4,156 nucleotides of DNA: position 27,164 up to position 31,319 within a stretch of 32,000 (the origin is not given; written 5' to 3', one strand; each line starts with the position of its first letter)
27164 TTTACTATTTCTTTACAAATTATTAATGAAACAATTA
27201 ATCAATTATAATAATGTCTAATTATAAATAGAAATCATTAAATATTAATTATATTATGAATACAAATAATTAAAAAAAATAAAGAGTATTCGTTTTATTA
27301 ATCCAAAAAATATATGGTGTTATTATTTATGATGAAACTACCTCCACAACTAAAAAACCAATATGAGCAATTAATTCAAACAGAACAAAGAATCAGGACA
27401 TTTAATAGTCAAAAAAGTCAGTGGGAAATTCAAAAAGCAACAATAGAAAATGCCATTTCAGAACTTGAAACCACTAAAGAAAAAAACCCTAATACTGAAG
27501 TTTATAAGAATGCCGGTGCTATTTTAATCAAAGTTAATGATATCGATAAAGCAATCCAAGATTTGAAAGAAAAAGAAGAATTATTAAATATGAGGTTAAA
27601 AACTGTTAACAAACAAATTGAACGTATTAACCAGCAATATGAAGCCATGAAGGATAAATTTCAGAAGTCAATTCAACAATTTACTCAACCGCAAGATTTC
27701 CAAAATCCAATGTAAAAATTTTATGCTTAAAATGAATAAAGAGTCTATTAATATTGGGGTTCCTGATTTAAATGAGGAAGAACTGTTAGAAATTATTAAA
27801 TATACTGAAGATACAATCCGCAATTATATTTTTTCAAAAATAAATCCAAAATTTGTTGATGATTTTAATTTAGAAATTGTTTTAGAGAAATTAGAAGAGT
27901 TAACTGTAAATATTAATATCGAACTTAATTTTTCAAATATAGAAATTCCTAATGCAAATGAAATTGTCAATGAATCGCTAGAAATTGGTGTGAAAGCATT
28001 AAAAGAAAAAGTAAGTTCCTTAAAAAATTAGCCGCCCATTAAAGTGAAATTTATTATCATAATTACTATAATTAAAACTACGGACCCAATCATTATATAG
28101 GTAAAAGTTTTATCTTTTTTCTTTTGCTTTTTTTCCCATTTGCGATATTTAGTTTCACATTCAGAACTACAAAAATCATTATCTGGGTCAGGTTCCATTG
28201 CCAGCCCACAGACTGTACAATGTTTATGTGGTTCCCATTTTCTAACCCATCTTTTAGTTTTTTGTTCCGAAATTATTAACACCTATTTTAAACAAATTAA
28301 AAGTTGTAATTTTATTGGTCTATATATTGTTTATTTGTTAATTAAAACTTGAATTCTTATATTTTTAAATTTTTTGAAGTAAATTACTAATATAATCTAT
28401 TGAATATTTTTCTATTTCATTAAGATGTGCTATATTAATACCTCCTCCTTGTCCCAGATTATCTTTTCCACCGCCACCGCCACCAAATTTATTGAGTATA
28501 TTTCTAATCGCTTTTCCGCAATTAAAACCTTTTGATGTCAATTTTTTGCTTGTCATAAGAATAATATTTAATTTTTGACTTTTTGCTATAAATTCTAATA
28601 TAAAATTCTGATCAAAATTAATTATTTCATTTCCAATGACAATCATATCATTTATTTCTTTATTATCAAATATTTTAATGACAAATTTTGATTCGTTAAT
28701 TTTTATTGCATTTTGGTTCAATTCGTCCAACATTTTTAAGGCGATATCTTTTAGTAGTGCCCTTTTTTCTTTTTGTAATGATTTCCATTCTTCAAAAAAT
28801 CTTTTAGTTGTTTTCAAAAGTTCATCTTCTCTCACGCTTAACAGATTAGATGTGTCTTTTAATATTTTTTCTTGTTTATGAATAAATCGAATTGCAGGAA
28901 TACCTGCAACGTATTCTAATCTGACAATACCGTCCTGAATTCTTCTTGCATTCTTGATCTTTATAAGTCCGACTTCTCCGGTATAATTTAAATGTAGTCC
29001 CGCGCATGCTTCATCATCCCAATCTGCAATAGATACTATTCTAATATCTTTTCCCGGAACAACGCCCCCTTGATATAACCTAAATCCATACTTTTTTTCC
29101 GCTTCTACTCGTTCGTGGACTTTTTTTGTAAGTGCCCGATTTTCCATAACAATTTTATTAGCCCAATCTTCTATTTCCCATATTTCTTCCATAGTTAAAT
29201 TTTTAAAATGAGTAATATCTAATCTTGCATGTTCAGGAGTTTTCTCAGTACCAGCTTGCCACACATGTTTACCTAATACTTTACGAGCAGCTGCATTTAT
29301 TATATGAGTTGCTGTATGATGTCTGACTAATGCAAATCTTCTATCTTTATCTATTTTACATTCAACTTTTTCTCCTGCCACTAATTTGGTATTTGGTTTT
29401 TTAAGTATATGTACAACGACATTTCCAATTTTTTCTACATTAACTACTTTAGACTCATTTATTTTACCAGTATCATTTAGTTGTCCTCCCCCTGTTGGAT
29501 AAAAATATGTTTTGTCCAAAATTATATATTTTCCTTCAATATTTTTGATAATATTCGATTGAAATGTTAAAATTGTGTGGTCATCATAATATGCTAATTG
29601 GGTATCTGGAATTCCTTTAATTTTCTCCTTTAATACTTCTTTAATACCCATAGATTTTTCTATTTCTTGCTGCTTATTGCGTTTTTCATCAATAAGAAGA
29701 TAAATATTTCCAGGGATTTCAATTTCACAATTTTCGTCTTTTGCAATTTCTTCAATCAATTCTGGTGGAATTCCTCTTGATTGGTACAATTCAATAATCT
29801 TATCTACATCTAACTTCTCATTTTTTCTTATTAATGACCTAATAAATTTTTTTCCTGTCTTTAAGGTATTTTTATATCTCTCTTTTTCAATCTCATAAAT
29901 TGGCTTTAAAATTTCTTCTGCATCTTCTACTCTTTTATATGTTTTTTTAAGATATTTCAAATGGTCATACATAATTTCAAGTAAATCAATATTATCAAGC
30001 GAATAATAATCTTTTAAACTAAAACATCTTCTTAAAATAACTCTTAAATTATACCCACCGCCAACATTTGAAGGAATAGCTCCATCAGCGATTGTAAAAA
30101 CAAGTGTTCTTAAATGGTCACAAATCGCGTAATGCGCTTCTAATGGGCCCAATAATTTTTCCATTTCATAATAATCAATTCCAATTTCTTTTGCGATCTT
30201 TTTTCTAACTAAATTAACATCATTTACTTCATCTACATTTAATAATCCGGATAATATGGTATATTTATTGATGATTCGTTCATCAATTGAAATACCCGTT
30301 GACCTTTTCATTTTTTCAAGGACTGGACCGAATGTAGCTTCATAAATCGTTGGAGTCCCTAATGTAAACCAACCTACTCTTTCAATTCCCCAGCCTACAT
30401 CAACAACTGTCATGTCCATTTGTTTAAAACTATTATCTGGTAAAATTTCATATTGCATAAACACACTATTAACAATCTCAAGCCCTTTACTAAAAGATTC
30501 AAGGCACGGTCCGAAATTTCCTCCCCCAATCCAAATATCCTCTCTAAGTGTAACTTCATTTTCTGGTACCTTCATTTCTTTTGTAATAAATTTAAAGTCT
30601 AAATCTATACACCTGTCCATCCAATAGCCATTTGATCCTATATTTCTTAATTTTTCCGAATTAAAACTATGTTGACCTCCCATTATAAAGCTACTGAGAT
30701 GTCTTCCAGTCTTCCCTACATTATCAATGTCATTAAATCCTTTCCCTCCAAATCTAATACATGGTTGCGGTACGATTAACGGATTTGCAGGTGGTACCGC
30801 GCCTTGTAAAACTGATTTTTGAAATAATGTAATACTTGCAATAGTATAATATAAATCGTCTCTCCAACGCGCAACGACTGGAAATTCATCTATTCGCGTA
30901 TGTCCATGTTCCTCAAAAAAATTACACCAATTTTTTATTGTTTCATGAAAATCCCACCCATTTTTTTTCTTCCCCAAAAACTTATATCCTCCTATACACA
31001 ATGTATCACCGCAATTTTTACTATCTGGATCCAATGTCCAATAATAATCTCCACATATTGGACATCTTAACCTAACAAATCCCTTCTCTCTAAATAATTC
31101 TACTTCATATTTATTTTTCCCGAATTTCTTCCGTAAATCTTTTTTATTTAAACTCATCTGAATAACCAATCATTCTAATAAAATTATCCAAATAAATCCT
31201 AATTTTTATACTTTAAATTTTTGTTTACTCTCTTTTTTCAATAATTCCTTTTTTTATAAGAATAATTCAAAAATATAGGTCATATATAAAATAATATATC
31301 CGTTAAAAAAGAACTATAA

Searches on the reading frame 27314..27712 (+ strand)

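Call 41: search_protein_families(library=pfam, proteins=[window:27314-27712:+], max_evalue=0.0001)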
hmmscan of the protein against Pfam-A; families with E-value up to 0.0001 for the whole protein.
window:27314-27712:+ (133 aa): 1 family
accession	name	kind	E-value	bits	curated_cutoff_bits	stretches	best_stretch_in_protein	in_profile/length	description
PF01920.25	Prefoldin_2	-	6.2e-14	52.3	27.6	1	15-122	2-105/106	Prefoldin subunit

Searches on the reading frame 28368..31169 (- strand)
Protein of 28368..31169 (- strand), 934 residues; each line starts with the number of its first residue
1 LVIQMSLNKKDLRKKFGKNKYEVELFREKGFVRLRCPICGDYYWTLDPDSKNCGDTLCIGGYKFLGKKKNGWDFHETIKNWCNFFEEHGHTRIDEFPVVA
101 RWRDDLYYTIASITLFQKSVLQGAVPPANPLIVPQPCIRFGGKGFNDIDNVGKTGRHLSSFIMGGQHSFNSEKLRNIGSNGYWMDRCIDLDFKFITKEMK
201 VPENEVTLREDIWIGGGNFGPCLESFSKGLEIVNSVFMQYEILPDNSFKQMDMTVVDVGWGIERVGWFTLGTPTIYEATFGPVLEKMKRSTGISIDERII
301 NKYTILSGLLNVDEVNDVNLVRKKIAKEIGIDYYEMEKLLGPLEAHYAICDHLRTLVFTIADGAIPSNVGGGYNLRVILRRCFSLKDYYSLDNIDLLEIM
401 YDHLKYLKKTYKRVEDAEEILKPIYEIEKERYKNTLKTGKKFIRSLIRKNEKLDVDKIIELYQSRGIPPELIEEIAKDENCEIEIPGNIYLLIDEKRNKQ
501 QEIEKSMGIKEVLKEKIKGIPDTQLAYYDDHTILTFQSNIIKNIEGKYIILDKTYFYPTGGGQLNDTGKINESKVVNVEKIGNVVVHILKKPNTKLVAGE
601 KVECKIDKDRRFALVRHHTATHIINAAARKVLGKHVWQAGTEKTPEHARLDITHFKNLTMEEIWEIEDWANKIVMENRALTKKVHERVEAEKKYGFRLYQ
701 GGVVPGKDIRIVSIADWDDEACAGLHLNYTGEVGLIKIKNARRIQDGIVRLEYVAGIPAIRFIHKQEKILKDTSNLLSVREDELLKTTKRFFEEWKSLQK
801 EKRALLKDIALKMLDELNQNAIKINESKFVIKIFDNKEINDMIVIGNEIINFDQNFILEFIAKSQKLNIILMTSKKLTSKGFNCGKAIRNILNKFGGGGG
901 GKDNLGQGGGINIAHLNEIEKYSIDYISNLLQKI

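Call 41: search_protein_families(library=pfam, proteins=[window:28368-31169:-], max_evalue=0.0001)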
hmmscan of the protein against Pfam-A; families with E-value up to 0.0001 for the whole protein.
window:28368-31169:- (934 aa): 3 families
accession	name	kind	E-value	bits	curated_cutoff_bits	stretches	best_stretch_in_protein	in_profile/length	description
PF01411.24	tRNA-synt_2c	-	1.4e-106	357.7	30.3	1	79-610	4-552/552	tRNA synthetases class II (A)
PF07973.19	tRNA_SAD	-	9.9e-11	41.9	24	1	709-752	1-44/44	Threonyl and Alanyl tRNA synthetase second additional domain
PF02272.25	DHHA1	-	3.2e-06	28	25.9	1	860-928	35-101/102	DHHA1 domain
